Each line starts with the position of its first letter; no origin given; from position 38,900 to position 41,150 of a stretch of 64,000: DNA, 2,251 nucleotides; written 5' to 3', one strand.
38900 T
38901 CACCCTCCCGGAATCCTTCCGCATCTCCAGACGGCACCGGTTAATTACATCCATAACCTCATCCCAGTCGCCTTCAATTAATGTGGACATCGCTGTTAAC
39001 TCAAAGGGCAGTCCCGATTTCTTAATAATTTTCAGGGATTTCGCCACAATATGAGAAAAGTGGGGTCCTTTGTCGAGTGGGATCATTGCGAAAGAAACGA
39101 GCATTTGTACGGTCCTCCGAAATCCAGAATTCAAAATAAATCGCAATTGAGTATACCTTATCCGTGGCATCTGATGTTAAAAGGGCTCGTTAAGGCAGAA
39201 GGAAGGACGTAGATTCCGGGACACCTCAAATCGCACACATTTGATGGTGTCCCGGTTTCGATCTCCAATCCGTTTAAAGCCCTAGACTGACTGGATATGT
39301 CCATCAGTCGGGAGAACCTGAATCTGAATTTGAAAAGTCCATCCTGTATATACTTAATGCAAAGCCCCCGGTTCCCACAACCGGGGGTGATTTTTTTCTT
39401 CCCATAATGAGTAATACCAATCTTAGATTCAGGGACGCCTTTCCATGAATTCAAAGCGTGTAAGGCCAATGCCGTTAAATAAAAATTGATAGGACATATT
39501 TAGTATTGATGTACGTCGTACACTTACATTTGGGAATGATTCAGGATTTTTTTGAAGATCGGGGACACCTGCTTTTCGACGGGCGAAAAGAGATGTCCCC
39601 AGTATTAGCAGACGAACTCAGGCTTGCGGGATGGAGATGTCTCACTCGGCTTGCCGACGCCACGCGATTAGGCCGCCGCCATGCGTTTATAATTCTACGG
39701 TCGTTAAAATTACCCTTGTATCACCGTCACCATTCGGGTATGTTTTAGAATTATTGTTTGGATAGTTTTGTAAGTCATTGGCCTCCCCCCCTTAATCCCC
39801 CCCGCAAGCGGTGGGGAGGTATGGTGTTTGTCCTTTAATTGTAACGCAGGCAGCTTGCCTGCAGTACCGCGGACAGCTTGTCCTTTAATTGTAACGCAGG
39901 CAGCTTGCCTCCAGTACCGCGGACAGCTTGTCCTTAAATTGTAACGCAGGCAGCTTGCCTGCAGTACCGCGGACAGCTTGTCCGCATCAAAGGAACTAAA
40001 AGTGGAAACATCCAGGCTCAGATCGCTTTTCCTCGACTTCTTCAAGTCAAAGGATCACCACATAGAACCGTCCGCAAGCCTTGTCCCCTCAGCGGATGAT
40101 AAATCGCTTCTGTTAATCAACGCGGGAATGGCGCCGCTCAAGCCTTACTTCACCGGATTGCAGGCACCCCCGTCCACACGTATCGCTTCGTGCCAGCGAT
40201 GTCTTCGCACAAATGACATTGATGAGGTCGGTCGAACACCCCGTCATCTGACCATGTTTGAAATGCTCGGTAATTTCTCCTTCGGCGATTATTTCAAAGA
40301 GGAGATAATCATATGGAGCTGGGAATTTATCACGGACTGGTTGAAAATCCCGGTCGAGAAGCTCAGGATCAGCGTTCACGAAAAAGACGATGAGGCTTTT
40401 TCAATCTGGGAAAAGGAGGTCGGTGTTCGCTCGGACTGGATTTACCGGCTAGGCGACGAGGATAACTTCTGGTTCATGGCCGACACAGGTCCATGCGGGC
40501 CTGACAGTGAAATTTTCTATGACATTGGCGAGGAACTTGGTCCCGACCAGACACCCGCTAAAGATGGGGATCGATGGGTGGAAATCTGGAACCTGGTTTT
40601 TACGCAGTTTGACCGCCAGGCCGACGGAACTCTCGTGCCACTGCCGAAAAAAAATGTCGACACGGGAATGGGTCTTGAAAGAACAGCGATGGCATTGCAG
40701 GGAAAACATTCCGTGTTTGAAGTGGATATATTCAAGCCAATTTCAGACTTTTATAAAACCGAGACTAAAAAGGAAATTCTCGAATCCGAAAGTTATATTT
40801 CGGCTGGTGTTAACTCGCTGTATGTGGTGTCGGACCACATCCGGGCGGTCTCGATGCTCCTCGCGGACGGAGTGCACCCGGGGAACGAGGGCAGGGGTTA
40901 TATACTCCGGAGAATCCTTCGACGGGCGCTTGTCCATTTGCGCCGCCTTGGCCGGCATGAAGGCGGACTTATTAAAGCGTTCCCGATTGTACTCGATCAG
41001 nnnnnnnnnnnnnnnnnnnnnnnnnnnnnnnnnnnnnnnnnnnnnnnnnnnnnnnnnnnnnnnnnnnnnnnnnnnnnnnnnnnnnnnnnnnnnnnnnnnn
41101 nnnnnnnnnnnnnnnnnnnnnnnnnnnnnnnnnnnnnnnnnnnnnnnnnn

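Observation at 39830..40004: Three perfect 50 bp tandem repeats with paired hairpins running into the alaS start codon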

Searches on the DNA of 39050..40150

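Call 11: search_rna_families(source=window, start=39050, end=40150, threshold=evalue, max_evalue=10)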
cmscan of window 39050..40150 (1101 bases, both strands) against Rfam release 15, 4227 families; matches with E-value up to 10: 5.
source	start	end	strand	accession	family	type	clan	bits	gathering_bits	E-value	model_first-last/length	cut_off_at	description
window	39333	39395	+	RF02270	nse_sRNA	Gene;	-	21.1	75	0.68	1-73/73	no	Neisseria sigma-E sRNA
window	39839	39919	-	RF03668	mir-1788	Gene; miRNA;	-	17.2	57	1.1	1-77/77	no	mir-1788 microRNA precursor family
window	40071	40106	+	RF01107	SBRMV1_UPD-PKf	Cis-reg;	-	17.2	39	3.5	1-27/27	no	Pseudoknot of upstream pseudoknot domain (UPD) of the 3'UTR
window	39204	39267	+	RF03864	mir-BART9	Gene; miRNA;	-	16.9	50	4.4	1-88/88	no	mir-BART9 microRNA precursor family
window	39914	39967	-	RF04018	mir-5316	Gene; miRNA;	-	15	70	6.8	1-89/89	no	mir-5316 microRNA precursor family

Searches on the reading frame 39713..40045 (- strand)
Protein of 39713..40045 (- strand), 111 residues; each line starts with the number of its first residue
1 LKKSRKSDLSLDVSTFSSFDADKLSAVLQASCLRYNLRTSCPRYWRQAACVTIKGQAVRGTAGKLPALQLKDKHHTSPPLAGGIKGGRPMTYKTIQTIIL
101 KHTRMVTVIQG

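Call 78: search_protein_families(library=pfam, proteins=[window:39713-40045:-], max_evalue=0.01)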
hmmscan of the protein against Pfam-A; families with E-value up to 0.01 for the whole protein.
window:39713-40045:- (111 aa): 0 families

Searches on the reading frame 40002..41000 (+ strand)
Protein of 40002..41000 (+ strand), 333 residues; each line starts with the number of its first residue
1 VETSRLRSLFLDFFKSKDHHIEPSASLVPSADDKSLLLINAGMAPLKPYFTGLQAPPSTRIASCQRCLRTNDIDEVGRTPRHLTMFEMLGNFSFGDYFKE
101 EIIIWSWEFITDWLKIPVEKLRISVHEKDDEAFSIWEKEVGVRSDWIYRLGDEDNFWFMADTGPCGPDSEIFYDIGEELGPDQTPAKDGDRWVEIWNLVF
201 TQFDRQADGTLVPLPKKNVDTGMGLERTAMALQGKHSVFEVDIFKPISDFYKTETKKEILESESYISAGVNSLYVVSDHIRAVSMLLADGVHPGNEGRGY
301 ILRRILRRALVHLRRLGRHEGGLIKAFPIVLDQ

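Call 23: find_related_loci(query=window:40002-41000:+, collection=genome_contigs, flank=2500)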
Query window:40002-41000:+ (333 aa) in genome_contigs; peptide patterns used: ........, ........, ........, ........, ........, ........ (x = any residue, [..] = any of these).
599 stretches matched a pattern (row limit reached: there are more); 591 encode a relative of the query (tblastn E <= 1e-3); the best 80 are kept; 80 distinct loci.
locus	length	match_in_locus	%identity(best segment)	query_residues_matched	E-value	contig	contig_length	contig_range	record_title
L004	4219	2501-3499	95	1-333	0e+0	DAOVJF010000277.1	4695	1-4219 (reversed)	MAG TPA_asm: Planctomycetota bacterium isolate CSMAG_1386 CSMAG_1386_k141_2315410_length_4695_cov_10.0000, whole genome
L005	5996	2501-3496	81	1-332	0e+0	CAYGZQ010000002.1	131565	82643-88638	MAG TPA_asm: uncultured Planctomycetota bacterium isolate ERP119294_co1_436 genome assembly, contig: NODE_135_length_131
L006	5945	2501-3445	55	1-317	2e-115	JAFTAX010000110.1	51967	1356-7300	MAG: Ruminococcus sp. isolate RGIG3652 Goat_Rumen.Co__c2031931, whole genome shotgun sequence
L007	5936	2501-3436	54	1-317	4e-107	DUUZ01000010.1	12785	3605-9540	MAG TPA_asm: Clostridiaceae bacterium isolate AS08sgBPME_299 10912_AS08, whole genome shotgun sequence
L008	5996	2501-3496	51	1-332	2e-106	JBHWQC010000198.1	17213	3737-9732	MAG: Atopostipes sp. isolate MAG_SW_CA_109 k141_2257326, whole genome shotgun sequence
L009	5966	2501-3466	52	4-330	4e-106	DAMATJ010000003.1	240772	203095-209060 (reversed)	MAG TPA_asm: Pelosinus fermentans isolate CTOTU48474 NODE_18_length_240772_cov_14.002272, whole genome shotgun sequence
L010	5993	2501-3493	51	1-330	8e-106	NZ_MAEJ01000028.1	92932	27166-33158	Candidatus Enterococcus huntleyi strain JM4C 4C_contig_5, whole genome shotgun sequence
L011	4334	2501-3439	53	1-317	8e-106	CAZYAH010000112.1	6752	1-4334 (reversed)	MAG TPA_asm: uncultured Alicyclobacillaceae bacterium isolate SRP136066_co1_262 genome assembly, contig: NODE_18163_leng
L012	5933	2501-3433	53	3-317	2e-105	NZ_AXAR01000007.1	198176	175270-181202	Alicyclobacillus pomorum DSM 14955 YWKDRAFT_scaffold_6.7_C, whole genome shotgun sequence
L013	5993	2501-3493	50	1-330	5e-105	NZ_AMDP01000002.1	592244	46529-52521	Enterococcus sp. 5H Contig00002, whole genome shotgun sequence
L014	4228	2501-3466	52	4-330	2e-105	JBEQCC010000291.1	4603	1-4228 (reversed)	MAG: Pelosinus sp. isolate 05_S201.semibin_refined.005_sub NODE_11383_length_4603_cov_1.234808:0-4603, whole genome shot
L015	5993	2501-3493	50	1-330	1e-104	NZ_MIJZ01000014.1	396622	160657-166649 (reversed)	Enterococcus ureasiticus strain DSM 23328 4, whole genome shotgun sequence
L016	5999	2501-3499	50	1-332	2e-104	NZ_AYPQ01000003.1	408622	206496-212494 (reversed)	Enterococcus crotali strain ETRF1 Contig_304, whole genome shotgun sequence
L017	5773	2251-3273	48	1-333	3e-104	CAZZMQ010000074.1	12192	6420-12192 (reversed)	MAG TPA_asm: uncultured Dehalococcoidia bacterium isolate SRP092796_co3_888 genome assembly, contig: NODE_10833_length_1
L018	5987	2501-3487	49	4-333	2e-104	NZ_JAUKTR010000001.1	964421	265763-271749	Peiella sedimenti strain XZ-24 XZ-24_scaffold1, whole genome shotgun sequence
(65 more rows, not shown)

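Call 26: find_related_loci(query=window:40002-41000:+, collection=metagenome_contigs, flank=1500)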
Query window:40002-41000:+ (333 aa) in metagenome_contigs; peptide patterns used: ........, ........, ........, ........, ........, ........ (x = any residue, [..] = any of these).
600 stretches matched a pattern (row limit reached: there are more); 560 encode a relative of the query (tblastn E <= 1e-3); the best 80 are kept; 80 distinct loci.
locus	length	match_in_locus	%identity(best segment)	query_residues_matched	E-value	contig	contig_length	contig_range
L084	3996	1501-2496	82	1-332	0e+0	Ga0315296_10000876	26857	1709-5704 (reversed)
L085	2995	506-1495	82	3-332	0e+0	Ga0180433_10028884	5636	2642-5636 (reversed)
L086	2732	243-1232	80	3-332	0e+0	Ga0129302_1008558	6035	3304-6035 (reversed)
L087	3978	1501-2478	51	6-332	1e-109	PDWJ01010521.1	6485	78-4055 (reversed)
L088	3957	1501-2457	54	1-320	2e-109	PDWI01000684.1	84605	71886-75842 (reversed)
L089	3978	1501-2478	53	4-332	1e-108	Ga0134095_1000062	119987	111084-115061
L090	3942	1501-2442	53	6-320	2e-108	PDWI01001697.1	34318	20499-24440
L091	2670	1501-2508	51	1-332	3e-107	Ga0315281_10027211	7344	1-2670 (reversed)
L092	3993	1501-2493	50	1-330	2e-105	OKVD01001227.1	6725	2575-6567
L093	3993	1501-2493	50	1-330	1e-104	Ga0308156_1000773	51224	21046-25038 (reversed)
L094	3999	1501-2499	49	1-330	8e-105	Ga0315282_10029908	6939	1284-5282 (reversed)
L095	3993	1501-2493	50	1-330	8e-105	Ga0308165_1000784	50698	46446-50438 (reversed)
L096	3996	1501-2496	51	1-330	1e-104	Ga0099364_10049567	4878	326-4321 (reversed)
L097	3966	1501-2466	53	1-325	1e-103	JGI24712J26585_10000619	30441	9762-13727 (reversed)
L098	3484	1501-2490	49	1-330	2e-103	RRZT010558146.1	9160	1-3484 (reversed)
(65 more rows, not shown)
